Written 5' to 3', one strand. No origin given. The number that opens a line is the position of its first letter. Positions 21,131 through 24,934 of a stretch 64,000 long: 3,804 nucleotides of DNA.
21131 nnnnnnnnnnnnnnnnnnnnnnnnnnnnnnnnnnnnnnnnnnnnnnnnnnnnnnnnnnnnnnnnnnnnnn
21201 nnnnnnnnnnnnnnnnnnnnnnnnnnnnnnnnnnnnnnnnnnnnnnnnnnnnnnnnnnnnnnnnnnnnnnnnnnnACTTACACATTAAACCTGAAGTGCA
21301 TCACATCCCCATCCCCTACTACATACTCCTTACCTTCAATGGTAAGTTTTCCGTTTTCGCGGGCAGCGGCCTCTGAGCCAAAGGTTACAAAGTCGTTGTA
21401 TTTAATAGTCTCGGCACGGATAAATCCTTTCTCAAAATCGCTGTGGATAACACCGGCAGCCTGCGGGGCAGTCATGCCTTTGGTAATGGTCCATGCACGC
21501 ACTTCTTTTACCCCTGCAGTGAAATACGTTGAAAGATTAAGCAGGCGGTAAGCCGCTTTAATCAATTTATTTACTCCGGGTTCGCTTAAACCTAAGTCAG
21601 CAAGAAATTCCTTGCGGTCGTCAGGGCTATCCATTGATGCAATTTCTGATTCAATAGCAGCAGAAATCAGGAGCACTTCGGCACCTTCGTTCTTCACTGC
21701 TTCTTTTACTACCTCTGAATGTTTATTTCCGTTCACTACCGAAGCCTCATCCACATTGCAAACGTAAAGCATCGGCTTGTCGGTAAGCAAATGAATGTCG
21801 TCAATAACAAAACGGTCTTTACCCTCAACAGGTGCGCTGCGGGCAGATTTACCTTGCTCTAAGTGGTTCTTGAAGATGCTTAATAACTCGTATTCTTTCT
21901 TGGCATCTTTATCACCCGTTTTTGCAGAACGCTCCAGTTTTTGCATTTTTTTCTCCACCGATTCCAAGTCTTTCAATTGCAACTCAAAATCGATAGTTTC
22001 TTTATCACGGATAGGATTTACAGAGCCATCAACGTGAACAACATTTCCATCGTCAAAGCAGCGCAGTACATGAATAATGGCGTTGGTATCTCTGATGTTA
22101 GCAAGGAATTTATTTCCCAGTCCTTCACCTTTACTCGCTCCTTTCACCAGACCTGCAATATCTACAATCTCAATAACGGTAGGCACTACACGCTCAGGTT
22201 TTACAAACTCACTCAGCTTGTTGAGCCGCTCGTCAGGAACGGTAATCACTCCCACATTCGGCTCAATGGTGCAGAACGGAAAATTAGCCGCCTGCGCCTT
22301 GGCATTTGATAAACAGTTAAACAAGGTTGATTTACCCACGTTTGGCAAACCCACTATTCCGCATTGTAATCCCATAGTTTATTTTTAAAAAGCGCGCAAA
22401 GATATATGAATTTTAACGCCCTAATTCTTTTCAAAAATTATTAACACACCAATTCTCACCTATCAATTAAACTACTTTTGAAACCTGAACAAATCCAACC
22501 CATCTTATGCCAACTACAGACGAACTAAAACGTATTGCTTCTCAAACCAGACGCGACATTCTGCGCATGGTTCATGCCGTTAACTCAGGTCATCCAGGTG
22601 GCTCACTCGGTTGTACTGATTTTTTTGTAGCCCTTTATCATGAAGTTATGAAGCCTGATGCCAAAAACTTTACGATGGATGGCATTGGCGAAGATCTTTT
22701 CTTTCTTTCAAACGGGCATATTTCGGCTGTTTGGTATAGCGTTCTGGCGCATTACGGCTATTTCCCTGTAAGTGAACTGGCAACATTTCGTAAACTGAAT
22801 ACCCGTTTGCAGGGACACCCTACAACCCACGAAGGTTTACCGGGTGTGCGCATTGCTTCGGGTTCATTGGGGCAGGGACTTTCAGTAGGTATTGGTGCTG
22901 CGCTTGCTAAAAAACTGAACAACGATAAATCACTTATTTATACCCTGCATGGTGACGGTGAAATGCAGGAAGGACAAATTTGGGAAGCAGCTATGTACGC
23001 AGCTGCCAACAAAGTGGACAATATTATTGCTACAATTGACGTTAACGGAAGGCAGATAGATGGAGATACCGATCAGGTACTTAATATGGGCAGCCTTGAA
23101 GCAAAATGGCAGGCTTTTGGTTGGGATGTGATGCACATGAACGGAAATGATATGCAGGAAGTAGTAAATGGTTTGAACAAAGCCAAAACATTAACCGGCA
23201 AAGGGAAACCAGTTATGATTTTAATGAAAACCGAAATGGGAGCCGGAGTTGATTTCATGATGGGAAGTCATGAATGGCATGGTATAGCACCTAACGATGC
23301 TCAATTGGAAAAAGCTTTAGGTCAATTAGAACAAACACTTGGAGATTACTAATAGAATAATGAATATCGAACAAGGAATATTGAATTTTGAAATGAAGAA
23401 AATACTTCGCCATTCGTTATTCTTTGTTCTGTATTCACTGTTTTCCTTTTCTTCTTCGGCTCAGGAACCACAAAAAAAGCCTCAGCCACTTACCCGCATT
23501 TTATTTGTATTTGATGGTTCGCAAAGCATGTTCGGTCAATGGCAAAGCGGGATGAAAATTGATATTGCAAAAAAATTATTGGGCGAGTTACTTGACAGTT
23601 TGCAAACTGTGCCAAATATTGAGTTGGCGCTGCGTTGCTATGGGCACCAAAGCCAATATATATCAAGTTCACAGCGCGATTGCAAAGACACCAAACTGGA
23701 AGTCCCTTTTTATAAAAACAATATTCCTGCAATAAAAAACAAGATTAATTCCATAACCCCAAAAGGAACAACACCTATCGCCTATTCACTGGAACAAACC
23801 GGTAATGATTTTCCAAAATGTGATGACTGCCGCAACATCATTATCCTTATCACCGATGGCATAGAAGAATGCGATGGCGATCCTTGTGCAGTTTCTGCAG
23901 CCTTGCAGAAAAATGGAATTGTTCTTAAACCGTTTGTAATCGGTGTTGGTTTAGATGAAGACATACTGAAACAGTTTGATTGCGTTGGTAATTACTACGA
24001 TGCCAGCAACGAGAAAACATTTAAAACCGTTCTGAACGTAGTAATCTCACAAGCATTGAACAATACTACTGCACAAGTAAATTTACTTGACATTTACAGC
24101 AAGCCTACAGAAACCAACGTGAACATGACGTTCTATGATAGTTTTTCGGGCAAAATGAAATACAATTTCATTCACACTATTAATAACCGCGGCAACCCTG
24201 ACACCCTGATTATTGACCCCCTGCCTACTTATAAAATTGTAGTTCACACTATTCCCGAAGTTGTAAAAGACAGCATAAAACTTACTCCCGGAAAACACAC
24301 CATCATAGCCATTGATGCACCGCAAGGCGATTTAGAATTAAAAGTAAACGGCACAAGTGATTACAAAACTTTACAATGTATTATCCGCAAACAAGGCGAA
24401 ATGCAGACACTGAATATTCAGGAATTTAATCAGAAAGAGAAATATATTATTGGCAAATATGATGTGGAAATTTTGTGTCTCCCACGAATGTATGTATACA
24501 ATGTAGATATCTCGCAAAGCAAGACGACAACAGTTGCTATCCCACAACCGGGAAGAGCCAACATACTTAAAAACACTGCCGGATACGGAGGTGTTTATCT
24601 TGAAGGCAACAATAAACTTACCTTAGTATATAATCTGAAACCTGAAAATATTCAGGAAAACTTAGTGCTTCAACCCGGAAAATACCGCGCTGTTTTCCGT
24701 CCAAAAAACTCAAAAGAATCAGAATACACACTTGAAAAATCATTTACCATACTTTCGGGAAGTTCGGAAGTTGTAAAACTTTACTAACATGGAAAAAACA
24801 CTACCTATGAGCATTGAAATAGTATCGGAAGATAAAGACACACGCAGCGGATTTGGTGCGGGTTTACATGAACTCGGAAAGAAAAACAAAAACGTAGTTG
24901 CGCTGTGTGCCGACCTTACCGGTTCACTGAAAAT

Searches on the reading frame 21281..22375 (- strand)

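Call 77: search_protein_families(library=pfam, proteins=[window:21281-22375:-], max_evalue=0.00001)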
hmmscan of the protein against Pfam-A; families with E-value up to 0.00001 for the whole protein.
window:21281-22375:- (365 aa): 3 families
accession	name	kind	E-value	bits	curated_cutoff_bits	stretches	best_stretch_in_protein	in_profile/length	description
PF06071.19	YchF-GTPase_C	-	5.5e-40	135.8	27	1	281-364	1-84/84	Protein of unknown function (DUF933)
PF01926.29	MMR_HSR1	-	5.7e-22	78.4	21.9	1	5-116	2-93/113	50S ribosome-binding GTPase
PF02421.24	FeoB_N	-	1.4e-08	34.9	27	1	5-49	3-47/156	Ferrous iron transport protein B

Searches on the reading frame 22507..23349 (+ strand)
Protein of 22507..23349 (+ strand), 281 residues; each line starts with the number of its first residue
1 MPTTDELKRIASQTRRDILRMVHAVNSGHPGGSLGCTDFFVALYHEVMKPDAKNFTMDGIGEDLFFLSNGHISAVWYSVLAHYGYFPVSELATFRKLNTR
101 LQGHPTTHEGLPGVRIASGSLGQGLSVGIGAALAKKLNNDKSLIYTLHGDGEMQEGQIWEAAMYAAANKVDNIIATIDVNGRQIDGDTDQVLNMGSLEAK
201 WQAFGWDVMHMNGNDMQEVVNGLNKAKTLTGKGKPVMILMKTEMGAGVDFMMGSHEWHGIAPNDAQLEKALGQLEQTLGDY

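Call 77: search_protein_families(library=pfam, proteins=[window:22507-23349:+], max_evalue=0.00001)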
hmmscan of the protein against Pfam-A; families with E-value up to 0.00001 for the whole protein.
window:22507-23349:+ (281 aa): 3 families
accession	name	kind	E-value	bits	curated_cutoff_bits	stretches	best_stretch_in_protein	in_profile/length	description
PF00456.26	Transketolase_N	-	2e-47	162.3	22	1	9-268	4-269/334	Transketolase, thiamine diphosphate binding domain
PF00676.26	E1_dh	-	5.6e-11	42.4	22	1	117-239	99-221/300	Dehydrogenase E1 component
PF13292.11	DXP_synthase_N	-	9.9e-10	38.6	21.2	0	101-185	94-176/274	1-deoxy-D-xylulose-5-phosphate synthase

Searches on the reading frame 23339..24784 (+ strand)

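Call 77: search_protein_families(library=pfam, proteins=[window:23339-24784:+], max_evalue=0.00001)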
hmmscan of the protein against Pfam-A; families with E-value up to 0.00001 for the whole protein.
window:23339-24784:+ (482 aa): 2 families
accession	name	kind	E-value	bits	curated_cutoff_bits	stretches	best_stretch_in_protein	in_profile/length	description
PF00092.34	VWA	-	1.7e-08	35.3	23.8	1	54-228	2-168/174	von Willebrand factor type A domain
PF13519.12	VWA_2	-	1.8e-06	29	27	0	54-174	1-106/107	von Willebrand factor type A domain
